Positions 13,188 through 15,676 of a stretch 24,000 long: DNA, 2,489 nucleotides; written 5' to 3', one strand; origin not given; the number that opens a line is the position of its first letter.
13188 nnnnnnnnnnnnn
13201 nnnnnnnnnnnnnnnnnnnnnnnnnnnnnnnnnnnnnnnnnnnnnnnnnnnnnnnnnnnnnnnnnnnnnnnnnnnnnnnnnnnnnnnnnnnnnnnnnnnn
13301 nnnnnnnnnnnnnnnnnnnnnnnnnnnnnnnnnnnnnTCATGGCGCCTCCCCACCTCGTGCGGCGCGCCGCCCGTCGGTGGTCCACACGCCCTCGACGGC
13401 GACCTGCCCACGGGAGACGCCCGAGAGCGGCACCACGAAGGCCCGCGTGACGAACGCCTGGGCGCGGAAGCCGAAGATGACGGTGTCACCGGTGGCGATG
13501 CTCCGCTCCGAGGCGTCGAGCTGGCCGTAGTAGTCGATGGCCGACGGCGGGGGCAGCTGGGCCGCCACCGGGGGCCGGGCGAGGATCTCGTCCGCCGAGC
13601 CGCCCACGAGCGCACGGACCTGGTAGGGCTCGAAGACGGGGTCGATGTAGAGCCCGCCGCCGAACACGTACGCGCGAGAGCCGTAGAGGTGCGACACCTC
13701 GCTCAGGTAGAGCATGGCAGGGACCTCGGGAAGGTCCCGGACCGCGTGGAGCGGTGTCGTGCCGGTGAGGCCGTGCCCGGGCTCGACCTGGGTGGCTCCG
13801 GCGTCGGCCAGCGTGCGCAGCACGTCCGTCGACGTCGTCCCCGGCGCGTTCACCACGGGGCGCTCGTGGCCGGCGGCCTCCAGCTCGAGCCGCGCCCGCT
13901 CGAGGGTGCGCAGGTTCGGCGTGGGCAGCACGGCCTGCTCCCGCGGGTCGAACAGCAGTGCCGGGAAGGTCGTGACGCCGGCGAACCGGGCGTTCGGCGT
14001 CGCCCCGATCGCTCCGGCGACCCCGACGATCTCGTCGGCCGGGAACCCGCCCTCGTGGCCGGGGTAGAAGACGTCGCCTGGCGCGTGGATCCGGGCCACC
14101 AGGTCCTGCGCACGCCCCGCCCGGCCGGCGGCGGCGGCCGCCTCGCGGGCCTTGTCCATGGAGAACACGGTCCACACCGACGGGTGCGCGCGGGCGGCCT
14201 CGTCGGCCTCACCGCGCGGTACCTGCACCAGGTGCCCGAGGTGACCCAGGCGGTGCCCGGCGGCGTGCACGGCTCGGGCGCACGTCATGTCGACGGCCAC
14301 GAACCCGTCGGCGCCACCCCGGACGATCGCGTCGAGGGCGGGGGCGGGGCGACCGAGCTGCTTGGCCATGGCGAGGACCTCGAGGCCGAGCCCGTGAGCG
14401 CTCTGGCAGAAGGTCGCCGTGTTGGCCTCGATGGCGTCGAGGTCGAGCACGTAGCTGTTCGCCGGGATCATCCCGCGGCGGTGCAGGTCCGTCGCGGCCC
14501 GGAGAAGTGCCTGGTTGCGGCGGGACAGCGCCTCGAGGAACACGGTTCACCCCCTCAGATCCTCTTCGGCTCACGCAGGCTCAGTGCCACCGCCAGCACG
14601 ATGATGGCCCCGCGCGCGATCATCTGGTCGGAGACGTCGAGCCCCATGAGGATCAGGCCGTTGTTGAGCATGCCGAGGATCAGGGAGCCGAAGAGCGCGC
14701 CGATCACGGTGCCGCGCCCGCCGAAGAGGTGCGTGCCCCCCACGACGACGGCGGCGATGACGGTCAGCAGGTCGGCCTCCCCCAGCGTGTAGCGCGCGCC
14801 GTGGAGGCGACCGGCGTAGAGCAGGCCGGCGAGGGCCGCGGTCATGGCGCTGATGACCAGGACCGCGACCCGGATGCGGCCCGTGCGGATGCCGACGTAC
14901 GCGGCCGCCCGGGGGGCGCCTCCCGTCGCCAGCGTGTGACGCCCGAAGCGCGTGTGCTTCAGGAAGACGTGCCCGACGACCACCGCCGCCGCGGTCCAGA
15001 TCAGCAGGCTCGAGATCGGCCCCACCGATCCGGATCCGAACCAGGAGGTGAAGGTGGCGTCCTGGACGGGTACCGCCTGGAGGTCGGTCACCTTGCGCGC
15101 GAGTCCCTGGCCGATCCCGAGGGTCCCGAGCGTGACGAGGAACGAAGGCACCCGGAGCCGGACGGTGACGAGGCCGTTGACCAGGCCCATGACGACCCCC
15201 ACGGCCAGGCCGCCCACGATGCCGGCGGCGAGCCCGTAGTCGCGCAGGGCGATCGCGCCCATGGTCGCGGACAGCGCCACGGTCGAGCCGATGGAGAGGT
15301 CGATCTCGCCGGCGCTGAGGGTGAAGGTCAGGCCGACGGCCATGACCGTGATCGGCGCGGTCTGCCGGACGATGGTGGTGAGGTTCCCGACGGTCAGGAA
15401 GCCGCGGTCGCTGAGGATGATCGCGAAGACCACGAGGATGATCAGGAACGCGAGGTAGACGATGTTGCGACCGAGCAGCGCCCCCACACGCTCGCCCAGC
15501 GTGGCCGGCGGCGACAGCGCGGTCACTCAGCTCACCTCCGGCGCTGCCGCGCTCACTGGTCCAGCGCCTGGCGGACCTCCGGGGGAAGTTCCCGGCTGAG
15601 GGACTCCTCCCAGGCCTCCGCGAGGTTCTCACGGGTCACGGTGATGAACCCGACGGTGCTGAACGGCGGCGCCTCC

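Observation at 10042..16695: Uncharacterised six-gene operon: sugar-type ABC importer with two binding proteins, an embedded YhfX-like PLP enzyme and a terminal M20 amidohydrolase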

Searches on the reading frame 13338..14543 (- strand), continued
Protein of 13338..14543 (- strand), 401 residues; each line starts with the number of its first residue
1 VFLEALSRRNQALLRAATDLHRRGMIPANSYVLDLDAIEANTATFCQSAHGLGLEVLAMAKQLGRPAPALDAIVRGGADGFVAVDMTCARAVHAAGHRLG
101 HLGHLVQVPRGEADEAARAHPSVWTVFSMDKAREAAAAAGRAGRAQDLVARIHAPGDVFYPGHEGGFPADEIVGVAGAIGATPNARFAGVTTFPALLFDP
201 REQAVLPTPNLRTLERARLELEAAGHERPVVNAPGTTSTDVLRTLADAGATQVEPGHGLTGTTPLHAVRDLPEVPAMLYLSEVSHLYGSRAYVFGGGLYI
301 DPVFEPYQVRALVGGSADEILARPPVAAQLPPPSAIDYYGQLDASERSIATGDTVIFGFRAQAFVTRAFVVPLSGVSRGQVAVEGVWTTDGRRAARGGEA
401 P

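Call 61: get_annotated_region(hit=H19, flank=8000)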
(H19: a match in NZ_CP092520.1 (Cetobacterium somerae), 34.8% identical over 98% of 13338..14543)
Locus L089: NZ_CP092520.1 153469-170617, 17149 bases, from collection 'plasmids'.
description: Cetobacterium somerae strain CS2105-BJ plasmid unnamed1, complete sequence
organism: Cetobacterium somerae (NCBI taxid 188913)
taxonomy: Bacteria; Fusobacteriota; Fusobacteriia; Fusobacteriales; Fusobacteriaceae; Cetobacterium; Cetobacterium somerae
host: -; source: Danio rerio,tissue sample; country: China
typing (MOB-suite, as given by PLSDB): non-mobilizable
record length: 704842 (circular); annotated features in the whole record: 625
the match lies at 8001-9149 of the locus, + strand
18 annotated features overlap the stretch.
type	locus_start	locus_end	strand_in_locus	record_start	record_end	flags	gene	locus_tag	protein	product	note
CDS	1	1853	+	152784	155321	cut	-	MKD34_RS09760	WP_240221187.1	flavocytochrome c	-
CDS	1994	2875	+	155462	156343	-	-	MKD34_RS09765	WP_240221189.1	YhfZ family protein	-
CDS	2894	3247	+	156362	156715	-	-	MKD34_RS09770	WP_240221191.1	PRD domain-containing protein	GO:0006355 - regulation of DNA-templated transcription [Evidence IEA]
CDS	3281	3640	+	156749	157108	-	-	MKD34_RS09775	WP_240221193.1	DUF2620 domain-containing protein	-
CDS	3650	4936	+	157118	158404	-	-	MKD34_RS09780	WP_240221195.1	YhfT family protein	-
CDS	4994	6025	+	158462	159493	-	-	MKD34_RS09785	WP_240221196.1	amidase family protein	-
CDS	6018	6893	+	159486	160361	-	-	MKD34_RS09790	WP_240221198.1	phosphotriesterase-related protein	-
CDS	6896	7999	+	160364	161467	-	-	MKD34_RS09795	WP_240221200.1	aminotransferase class V-fold PLP-dependent enzyme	-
CDS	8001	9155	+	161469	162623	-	-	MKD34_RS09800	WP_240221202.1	YhfX family PLP-dependent enzyme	-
CDS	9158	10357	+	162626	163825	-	-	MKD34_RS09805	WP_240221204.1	phosphopentomutase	-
CDS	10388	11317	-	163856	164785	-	-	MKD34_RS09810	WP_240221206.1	siderophore ABC transporter substrate-binding protein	-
CDS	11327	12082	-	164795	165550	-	-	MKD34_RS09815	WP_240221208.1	ATP-binding cassette domain-containing protein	-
CDS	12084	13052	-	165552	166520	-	-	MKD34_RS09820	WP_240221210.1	iron chelate uptake ABC transporter family permease subunit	-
CDS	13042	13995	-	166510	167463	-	-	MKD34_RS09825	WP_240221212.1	iron chelate uptake ABC transporter family permease subunit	-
CDS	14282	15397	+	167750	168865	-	-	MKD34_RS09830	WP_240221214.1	ROK family transcriptional regulator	GO:0006355 - regulation of DNA-templated transcription [Evidence IEA]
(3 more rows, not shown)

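Call 62: get_annotated_region(hit=H14, flank=8000)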
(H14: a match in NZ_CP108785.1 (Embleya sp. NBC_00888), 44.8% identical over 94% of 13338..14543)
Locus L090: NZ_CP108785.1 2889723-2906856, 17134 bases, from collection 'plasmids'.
description: Embleya sp. NBC_00888 plasmid unnamed1, complete sequence
organism: Embleya sp. NBC_00888 (NCBI taxid 2975960)
taxonomy: Bacteria; Actinomycetota; Actinomycetes; Kitasatosporales; Streptomycetaceae; Embleya; Embleya sp. NBC 00888
host: -; source: -; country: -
typing (MOB-suite, as given by PLSDB): mobilizable; relaxase MOBP
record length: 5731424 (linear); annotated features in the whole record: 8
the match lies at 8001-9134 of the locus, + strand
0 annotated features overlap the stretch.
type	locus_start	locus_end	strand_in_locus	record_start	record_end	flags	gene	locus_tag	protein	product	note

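Call 68: search_protein_families(library=pfam, proteins=[L002:11185-13134:+, L002:13251-14567:+, L002:14571-16238:+, L002:16443-17591:+, L002:17635-18546:+, L003:11204-12256:+, L003:12647-13987:+, L003:14139-15326:+, L008:1309-2232:+, L008:2229-3365:+], max_evalue=0.0001)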
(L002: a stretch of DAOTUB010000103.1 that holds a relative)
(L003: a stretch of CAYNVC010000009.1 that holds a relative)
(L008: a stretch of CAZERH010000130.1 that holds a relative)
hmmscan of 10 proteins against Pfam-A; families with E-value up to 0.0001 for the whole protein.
L002:11185-13134:+ (649 aa): 2 families
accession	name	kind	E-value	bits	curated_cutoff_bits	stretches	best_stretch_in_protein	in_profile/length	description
PF00933.27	Glyco_hydro_3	-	5.9e-76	256.4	27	1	92-406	2-316/316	Glycosyl hydrolase family 3 N terminal domain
PF01915.27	Glyco_hydro_3_C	-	1.2e-47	163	31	1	443-645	1-200/200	Glycosyl hydrolase family 3 C-terminal domain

L002:13251-14567:+ (438 aa): 2 families
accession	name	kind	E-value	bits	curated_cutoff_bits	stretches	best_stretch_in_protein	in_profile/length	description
PF02056.22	Glyco_hydro_4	-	4.3e-53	180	23.2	1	2-177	1-178/183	Family 4 glycosyl hydrolase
PF11975.13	Glyco_hydro_4C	-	1.1e-45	156.7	24.1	1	198-399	2-210/211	Family 4 glycosyl hydrolase C-terminal domain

L002:14571-16238:+ (555 aa): 1 family
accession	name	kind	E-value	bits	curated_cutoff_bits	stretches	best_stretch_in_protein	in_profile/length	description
PF00933.27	Glyco_hydro_3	-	9e-70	236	27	1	17-346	1-315/316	Glycosyl hydrolase family 3 N terminal domain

L002:16443-17591:+ (382 aa): 0 families

L002:17635-18546:+ (304 aa): 1 family
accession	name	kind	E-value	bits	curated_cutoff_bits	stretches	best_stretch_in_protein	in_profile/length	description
PF01869.26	BcrAD_BadFG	-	8.3e-20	71.9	31.5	1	6-300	1-271/271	BadF/BadG/BcrA/BcrD ATPase family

L003:11204-12256:+ (350 aa): 0 families

L003:12647-13987:+ (446 aa): 0 families

L003:14139-15326:+ (396 aa): 2 families
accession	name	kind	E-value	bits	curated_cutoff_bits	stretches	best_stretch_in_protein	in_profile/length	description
PF22680.2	Glyco_hydro_123_N_2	-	2.8e-08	34.2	27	1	195-245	94-141/142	Glycoside hydrolase 123 N-terminal domain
PF19543.5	GH123_N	-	1.4e-06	27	22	1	210-265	255-310/969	Glycoside hydrolase 123, N-terminal domain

L008:1309-2232:+ (307 aa): 0 families

L008:2229-3365:+ (378 aa): 0 families

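Call 70: search_protein_families(library=pfam, proteins=[L005:12866-14089:+, L009:12948-13691:+, L009:13805-14959:+, L009:15827-16753:+, L009:6707-7666:+, L012:13014-16121:+, L047:12794-13894:+, L047:13986-14459:+, L068:12010-12429:+, L068:13389-14468:+], max_evalue=0.0001)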
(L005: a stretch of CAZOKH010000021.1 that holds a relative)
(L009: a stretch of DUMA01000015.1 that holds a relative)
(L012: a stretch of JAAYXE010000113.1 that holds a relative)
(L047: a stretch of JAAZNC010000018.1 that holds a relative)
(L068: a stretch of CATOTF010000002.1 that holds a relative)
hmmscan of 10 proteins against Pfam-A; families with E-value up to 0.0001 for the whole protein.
L005:12866-14089:+ (407 aa): 1 family
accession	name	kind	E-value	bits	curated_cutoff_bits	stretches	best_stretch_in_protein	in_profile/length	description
PF16158.11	N_BRCA1_IG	-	3e-26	92.5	28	1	128-232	1-108/108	Ig-like domain from next to BRCA1 gene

L009:12948-13691:+ (247 aa): 7 families
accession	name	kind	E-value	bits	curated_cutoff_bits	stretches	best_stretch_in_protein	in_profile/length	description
PF00455.28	DeoRC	-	1.9e-47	161.7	31.8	1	69-227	2-160/160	DeoR C terminal sensor domain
PF08220.18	HTH_DeoR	-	2.8e-17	62.6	21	1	4-58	1-55/57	DeoR-like helix-turn-helix domain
PF08279.18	HTH_11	-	3.7e-08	33.6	25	1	4-45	1-43/55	HTH domain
PF00392.27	GntR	-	1.3e-07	31.6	27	1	11-56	17-63/64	Bacterial regulatory proteins, gntR family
PF08280.17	HTH_Mga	-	1.4e-05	25.4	23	1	4-41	6-43/59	M protein trans-acting positive regulator (MGA) HTH domain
PF01022.26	HTH_5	-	2.4e-05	24.6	22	1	5-47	4-45/47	Bacterial regulatory protein, arsR family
PF13412.12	HTH_24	-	2.8e-05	24.1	21.9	1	1-47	1-47/48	Winged helix-turn-helix DNA-binding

L009:13805-14959:+ (384 aa): 1 family
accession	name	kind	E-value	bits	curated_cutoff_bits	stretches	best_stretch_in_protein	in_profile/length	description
PF02378.23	PTS_EIIC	-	3.7e-50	171.3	30.7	1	41-344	3-317/319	Phosphotransferase system, EIIC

L009:15827-16753:+ (308 aa): 10 families
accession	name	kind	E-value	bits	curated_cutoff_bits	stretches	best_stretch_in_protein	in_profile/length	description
PF04055.27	Radical_SAM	-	5.1e-16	59.7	29.5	1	29-238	2-158/166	Radical SAM superfamily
PF13353.11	Fer4_12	-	3.6e-15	56.9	22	1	21-202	2-126/137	4Fe-4S single cluster domain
PF00037.32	Fer4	-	6.1e-11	42.1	21.1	1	56-76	4-24/24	4Fe-4S binding domain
PF12838.12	Fer4_7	-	2.5e-10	41.1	27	1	59-105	1-52/52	4Fe-4S dicluster domain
PF13237.11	Fer4_10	-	6.8e-10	39.2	25.5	1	56-102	5-53/53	4Fe-4S dicluster domain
PF13187.11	Fer4_9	-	7.1e-09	36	27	1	59-105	1-51/52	4Fe-4S dicluster domain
PF12837.12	Fer4_6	-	1.3e-08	34.8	25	0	86-105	4-23/24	4Fe-4S binding domain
PF13484.11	Fer4_16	-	1.4e-08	35.8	30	0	59-81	1-21/66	4Fe-4S double cluster binding domain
PF14697.11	Fer4_21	-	1.8e-05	25.2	35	1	58-103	6-53/59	4Fe-4S dicluster domain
PF12800.12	Fer4_4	-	1.8e-05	25.1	24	0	90-104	3-17/17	4Fe-4S binding domain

L009:6707-7666:+ (319 aa): 1 family
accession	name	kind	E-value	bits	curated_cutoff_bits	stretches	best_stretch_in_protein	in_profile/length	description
PF01869.26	BcrAD_BadFG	-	1.3e-36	126.9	31.5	1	10-302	3-266/271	BadF/BadG/BcrA/BcrD ATPase family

L012:13014-16121:+ (1035 aa): 1 family
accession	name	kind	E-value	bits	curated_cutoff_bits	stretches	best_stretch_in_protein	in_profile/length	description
PF00069.31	Pkinase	-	1.1e-05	25.4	31.7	0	191-232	116-156/263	Protein kinase domain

L047:12794-13894:+ (366 aa): 8 families
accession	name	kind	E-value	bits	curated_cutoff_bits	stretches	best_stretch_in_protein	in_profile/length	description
PF00326.27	Peptidase_S9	-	7.1e-13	49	22.6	1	168-366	8-211/213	Prolyl oligopeptidase family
PF12146.15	Hydrolase_4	-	1.8e-12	47.6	27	1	143-260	5-111/239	Serine aminopeptidase, S33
PF20434.5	BD-FAE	-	2.1e-11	44.2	26.8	1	280-325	169-214/215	BD-FAE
PF01738.24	DLH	-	4.4e-11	43.2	21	1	131-350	3-193/217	Dienelactone hydrolase family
PF00561.26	Abhydrolase_1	-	1.2e-10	41.9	25.8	1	143-258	1-102/245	alpha/beta hydrolase fold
PF12697.13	Abhydrolase_6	-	3.9e-09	37.9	26.3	1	145-272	1-107/217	Alpha/beta hydrolase family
PF02129.25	Peptidase_S15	-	1.3e-06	28.8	23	1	135-259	11-129/262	X-Pro dipeptidyl-peptidase (S15 family)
PF07224.18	Chlorophyllase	-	1.2e-05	24.7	26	1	133-241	33-131/301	Chlorophyllase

L047:13986-14459:+ (157 aa): 0 families

L068:12010-12429:+ (139 aa): 1 family
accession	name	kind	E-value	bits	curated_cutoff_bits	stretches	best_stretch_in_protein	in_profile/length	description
PF01380.27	SIS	-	1.1e-05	25.7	25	1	55-136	12-93/131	SIS domain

L068:13389-14468:+ (359 aa): 2 families
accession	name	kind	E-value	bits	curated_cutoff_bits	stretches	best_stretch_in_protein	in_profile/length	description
PF02371.22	Transposase_20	-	5.3e-25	88.1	21.3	1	225-304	1-80/87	Transposase IS116/IS110/IS902 family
PF01548.23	DEDD_Tnp_IS110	-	1e-20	74.5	29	1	20-158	1-151/155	Transposase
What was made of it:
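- A BadF/GlcNAc-kinase-family kinase lies inside the operon in L009 (call 70).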

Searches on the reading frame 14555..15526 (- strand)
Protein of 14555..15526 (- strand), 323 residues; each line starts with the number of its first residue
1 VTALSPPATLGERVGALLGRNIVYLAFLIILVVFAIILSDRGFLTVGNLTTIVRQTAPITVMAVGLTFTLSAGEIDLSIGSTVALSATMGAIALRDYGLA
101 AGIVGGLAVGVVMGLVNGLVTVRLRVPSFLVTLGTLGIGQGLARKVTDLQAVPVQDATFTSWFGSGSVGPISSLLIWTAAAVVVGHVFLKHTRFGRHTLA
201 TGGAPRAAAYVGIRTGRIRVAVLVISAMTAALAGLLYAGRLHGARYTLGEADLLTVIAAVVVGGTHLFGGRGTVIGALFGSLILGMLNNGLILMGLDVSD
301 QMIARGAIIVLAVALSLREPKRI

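Call 6: search_protein_families(library=pfam, proteins=[window:14555-15526:-], max_evalue=0.01)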
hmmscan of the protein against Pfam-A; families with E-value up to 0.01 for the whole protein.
window:14555-15526:- (323 aa): 1 family
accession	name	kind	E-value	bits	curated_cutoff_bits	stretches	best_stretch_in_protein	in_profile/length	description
PF02653.21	BPD_transp_2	-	1.3e-40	139.7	26.8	1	49-312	2-268/269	Branched-chain amino acid transport system / permease component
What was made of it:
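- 14555..15526 (-): Single permease gene (BPD_transp_2), presumed to act as a homodimer. Pfam E = 1.3e-40 (call 6).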

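Call 7: search_protein_families(library=ncbifam, proteins=[window:14555-15526:-], max_evalue=0.001)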
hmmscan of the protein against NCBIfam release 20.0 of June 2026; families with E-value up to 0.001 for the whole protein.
window:14555-15526:- (323 aa): 13 families
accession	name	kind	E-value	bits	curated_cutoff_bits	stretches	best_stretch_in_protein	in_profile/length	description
NF008441.0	PRK11285.1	equivalog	1.4e-49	169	378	1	18-315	27-322/333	L-arabinose ABC transporter permease AraH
NF040906.3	GguB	equivalog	2.1e-48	165.4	450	2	173-317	226-370/375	multiple monosaccharide ABC transporter permease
NF007067.0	PRK09512.1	equivalog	6.5e-48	163.6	398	1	25-315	24-316/321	ribose ABC transporter permease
NF007014.0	PRK09478.1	equivalog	9e-40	137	386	1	19-317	14-329/336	galactose/methyl galactoside ABC transporter permease MglC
NF007252.0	PRK09699.1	equivalog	4.2e-37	128.2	396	1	27-315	32-320/326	D-allose ABC transporter permease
NF041862.1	YtfT_transport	equivalog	4.9e-33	114.7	535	1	23-315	32-322/339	galactofuranose ABC transporter, ATP-binding protein YtfT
NF011961.0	PRK15432.1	equivalog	1.9e-32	112.8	388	1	25-299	12-287/344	autoinducer 2 ABC transporter permease LsrC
NF008630.0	PRK11618.1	equivalog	6.4e-32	111.1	363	1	28-292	15-284/331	galactofuranose ABC transporter, permease protein YjfF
NF011612.1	PRK15038.1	equivalog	1.5e-24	86.8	500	1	25-313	8-302/322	autoinducer 2 ABC transporter permease LsrD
TIGR03408.1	urea_trans_UrtC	equivalog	4.3e-07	30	296.2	1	180-291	177-283/313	urea ABC transporter permease subunit UrtC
NF008011.0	PRK10740.1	equivalog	0.00013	21.7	379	1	175-288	159-268/308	high-affinity branched-chain amino acid ABC transporter permease LivH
NF047929.1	ABC_B6_perm_2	equivalog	0.00035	19.8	400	0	18-234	15-246/337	putative B6 ABC transporter permease subunit 2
TIGR03409.1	urea_trans_UrtB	equivalog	0.00065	19.5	250.3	1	82-320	46-282/291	urea ABC transporter permease subunit UrtB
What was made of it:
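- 14555..15526 (-): The best NCBIfam matches are AraH, GguB and RbsC at 164-169 bits, all below the equivalog cut-offs (call 7).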
